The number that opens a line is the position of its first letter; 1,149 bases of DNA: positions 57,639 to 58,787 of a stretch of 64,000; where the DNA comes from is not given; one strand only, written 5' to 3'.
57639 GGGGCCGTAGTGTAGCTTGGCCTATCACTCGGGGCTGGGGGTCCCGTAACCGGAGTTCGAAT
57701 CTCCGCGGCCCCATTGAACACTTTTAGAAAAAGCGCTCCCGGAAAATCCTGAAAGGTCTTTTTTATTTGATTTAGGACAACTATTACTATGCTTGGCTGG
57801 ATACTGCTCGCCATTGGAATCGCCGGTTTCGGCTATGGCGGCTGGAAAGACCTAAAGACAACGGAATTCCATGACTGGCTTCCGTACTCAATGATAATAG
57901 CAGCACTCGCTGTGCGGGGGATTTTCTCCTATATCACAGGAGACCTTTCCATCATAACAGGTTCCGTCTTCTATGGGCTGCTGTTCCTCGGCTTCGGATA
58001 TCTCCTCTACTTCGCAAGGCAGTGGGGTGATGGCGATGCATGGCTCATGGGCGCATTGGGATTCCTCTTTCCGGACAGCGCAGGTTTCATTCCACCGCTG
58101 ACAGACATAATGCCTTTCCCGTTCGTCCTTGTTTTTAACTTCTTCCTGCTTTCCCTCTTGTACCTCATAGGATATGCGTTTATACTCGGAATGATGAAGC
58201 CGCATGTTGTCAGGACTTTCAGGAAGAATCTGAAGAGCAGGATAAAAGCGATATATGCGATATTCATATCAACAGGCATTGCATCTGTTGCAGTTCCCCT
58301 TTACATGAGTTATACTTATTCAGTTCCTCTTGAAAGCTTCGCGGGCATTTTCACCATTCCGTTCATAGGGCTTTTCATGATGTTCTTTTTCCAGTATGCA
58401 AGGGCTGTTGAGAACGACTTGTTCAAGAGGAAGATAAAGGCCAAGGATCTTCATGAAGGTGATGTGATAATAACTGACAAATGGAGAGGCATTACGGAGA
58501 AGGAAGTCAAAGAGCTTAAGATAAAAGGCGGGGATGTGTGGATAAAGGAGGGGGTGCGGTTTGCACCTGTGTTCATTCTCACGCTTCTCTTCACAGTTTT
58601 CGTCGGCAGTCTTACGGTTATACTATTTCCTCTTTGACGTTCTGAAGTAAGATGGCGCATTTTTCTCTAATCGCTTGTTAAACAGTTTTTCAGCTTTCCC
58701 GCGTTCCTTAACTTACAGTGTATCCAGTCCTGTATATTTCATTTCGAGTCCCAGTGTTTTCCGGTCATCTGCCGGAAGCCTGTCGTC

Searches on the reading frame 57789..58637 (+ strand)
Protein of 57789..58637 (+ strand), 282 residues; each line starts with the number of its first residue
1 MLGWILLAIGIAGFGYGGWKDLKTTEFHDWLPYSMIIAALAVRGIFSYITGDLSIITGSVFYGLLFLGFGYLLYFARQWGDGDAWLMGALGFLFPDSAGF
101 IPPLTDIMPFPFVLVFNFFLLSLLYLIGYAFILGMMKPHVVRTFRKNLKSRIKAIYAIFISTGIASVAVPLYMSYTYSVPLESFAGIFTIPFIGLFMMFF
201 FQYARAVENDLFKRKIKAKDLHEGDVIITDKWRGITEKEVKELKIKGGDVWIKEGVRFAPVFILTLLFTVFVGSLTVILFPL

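Call 20: search_protein_families(library=pfam, proteins=[window:57789-58637:+], max_evalue=0.001)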
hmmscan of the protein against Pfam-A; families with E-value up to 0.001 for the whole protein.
window:57789-58637:+ (282 aa): 1 family
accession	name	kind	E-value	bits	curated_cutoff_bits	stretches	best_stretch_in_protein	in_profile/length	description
PF01478.23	Peptidase_A24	-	2.6e-05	25.1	26.5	1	12-125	5-102/104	Type IV leader peptidase family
